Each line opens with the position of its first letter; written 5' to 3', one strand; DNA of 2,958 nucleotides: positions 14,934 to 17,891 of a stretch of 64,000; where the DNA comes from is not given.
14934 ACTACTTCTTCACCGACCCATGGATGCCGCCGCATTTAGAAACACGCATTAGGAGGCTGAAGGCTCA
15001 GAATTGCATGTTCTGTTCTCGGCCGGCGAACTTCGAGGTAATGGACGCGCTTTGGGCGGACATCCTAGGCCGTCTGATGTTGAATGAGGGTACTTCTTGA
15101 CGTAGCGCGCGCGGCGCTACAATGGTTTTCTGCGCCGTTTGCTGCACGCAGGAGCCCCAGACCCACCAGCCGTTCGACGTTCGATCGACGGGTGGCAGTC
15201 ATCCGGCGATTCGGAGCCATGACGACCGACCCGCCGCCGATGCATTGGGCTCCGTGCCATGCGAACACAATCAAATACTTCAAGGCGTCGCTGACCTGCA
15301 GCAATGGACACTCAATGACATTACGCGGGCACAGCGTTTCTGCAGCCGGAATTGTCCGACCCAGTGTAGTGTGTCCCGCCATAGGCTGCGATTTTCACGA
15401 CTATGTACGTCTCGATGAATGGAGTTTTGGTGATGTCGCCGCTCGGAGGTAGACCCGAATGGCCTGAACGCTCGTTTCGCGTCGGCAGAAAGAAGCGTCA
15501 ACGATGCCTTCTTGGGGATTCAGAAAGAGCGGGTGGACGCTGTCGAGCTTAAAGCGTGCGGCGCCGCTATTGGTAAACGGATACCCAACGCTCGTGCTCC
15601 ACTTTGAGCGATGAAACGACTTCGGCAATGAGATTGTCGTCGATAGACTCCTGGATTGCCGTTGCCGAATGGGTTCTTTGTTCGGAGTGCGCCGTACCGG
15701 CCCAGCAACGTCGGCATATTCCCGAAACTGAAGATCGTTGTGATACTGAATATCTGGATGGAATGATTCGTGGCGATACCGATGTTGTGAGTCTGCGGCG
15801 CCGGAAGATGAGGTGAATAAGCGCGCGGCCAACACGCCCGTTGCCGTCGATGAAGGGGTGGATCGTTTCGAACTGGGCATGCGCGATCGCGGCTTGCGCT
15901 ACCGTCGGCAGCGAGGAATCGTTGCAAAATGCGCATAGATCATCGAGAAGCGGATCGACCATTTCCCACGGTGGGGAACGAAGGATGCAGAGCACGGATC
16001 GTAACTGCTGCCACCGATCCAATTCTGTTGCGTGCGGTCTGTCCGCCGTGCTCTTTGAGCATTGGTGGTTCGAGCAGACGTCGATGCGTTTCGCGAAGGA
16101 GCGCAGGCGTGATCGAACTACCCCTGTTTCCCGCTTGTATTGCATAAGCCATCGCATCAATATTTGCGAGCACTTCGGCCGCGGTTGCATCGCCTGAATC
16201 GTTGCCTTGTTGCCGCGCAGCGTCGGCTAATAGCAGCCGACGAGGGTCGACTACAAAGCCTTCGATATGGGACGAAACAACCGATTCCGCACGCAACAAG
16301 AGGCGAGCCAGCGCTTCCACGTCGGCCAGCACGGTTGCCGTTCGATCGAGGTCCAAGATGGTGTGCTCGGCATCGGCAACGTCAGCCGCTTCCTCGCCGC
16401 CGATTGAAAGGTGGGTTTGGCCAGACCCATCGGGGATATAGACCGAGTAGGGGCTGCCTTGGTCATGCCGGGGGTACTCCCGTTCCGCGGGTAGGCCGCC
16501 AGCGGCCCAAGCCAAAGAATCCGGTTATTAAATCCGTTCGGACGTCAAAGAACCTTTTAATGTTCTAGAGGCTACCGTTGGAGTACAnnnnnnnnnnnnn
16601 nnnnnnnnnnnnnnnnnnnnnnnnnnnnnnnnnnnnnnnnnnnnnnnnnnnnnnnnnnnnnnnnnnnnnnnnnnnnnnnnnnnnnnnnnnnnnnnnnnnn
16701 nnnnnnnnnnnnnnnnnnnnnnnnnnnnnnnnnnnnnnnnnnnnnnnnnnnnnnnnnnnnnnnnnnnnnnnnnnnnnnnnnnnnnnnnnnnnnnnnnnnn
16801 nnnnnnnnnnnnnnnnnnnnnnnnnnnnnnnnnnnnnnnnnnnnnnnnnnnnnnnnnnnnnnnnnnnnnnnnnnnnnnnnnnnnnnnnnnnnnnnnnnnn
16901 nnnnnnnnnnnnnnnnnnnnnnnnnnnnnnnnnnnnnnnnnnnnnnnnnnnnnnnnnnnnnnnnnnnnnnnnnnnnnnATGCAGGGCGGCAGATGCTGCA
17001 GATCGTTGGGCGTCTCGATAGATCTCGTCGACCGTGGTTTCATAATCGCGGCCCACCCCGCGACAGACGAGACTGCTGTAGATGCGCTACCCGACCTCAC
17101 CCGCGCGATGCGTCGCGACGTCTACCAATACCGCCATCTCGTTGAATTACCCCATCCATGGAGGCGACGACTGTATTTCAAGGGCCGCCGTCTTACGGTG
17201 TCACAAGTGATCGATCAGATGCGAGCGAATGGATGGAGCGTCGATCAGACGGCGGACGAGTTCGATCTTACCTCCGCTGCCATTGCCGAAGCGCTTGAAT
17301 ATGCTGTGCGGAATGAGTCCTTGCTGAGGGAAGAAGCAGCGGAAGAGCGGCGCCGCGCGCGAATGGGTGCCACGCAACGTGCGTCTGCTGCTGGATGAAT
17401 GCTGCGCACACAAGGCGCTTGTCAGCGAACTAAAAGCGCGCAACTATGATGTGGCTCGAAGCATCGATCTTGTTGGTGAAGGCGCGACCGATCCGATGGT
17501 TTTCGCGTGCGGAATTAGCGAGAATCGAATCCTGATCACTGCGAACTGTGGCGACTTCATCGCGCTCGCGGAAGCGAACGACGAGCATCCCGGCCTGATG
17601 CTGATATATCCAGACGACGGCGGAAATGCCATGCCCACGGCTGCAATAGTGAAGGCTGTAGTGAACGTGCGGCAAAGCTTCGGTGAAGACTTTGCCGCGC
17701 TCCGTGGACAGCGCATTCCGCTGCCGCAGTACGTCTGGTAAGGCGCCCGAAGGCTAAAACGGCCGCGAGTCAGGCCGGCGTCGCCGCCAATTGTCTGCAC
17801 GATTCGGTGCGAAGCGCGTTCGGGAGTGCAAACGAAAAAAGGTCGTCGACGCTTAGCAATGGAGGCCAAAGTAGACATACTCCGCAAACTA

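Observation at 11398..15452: An XRE/ImmA-controlled Ubl-E2-JAB-E1 operon: a Bil-like bacterial ubiquitination-like system, possibly a distinct subtype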

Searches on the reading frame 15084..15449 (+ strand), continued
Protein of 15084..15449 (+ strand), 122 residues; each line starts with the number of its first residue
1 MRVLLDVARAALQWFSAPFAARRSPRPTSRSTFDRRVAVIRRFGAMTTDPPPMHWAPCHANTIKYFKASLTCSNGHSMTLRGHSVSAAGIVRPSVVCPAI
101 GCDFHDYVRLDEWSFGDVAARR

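Call 104: find_related_loci(query=A2, collection=metagenome_contigs, flank=8000)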
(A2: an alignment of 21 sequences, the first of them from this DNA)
Query A2 (122 aa) in metagenome_contigs; peptide patterns used: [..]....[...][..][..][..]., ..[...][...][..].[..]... (x = any residue, [..] = any of these).
228 stretches matched a pattern; 121 encode a relative of the query (tblastn E <= 1e-3); the best 80 are kept; 80 distinct loci.
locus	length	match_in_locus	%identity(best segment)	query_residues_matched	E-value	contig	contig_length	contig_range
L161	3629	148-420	57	25-118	5e-35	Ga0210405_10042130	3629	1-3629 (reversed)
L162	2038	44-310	59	25-116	4e-35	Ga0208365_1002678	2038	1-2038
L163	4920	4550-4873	52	8-119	7e-35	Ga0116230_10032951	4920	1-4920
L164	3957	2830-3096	59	25-116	6e-35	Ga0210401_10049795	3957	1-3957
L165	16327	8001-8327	50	2-118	7e-35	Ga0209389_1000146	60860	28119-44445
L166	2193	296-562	59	25-116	6e-35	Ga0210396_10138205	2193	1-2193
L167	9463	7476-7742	58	25-116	1e-34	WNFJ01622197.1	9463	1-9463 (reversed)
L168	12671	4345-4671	49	2-118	3e-34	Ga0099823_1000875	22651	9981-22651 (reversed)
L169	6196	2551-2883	51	4-116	4e-32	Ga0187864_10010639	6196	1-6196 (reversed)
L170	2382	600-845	59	35-116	8e-32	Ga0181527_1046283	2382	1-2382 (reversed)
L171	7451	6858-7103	59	35-116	8e-32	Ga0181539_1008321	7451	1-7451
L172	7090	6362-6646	57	23-115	3e-31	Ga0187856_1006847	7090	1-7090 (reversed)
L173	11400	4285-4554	53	29-118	7e-31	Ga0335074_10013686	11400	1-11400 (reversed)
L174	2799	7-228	65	46-119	9e-31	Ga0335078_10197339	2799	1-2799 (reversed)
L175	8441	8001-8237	59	40-119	4e-30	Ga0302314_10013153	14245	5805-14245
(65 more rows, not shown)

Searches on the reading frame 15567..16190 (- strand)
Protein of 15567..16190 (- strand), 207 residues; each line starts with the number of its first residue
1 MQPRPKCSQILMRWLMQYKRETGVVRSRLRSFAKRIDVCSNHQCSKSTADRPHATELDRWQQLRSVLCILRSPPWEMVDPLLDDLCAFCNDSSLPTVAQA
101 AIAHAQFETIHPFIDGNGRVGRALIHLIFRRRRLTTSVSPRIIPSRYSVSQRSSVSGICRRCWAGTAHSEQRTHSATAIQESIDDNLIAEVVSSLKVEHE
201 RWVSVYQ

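Call 49: search_protein_families(library=pfam, max_evalue=0.001, proteins=[window:15567-16190:-])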
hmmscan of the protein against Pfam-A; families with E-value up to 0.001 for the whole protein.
window:15567-16190:- (207 aa): 1 family
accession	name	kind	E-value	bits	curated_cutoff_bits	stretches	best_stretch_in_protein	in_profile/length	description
PF02661.23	Fic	-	7.5e-15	56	24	1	73-128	37-92/93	Fic/DOC family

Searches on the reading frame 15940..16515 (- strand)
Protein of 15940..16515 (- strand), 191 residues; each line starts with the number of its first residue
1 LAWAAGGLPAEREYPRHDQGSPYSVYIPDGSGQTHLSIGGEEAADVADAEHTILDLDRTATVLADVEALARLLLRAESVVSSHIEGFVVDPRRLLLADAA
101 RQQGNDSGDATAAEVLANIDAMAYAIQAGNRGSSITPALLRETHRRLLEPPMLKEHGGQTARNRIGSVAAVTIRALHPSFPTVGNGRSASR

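Call 49: search_protein_families(library=pfam, max_evalue=0.001, proteins=[window:15940-16515:-])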
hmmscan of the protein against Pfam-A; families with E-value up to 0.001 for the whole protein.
window:15940-16515:- (191 aa): 1 family
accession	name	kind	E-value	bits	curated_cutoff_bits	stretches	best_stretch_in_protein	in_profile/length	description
PF13784.11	Fic_N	-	3.7e-12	46.5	26.7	1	46-127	4-82/82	Fic/DOC family N-terminal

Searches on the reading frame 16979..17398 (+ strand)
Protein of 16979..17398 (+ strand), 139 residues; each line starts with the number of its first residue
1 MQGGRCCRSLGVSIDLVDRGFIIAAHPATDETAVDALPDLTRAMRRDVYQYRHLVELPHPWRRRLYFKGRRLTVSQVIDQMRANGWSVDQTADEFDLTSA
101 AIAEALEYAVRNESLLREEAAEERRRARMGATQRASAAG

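Call 49: search_protein_families(library=pfam, max_evalue=0.001, proteins=[window:16979-17398:+])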
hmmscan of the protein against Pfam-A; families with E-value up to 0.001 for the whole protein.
window:16979-17398:+ (139 aa): 1 family
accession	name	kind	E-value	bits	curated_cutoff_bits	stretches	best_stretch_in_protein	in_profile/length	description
PF04255.20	DUF433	-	1.2e-08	35.1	23.6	1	66-109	13-56/56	Protein of unknown function (DUF433)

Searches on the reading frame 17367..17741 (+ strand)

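Call 49: search_protein_families(library=pfam, max_evalue=0.001, proteins=[window:17367-17741:+])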
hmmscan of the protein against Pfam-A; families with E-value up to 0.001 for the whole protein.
window:17367-17741:+ (124 aa): 1 family
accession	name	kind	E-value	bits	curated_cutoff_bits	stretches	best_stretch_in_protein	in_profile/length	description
PF18480.7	DUF5615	-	9.8e-10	38.7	23.8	1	6-100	2-94/110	Domain of unknown function (DUF5615)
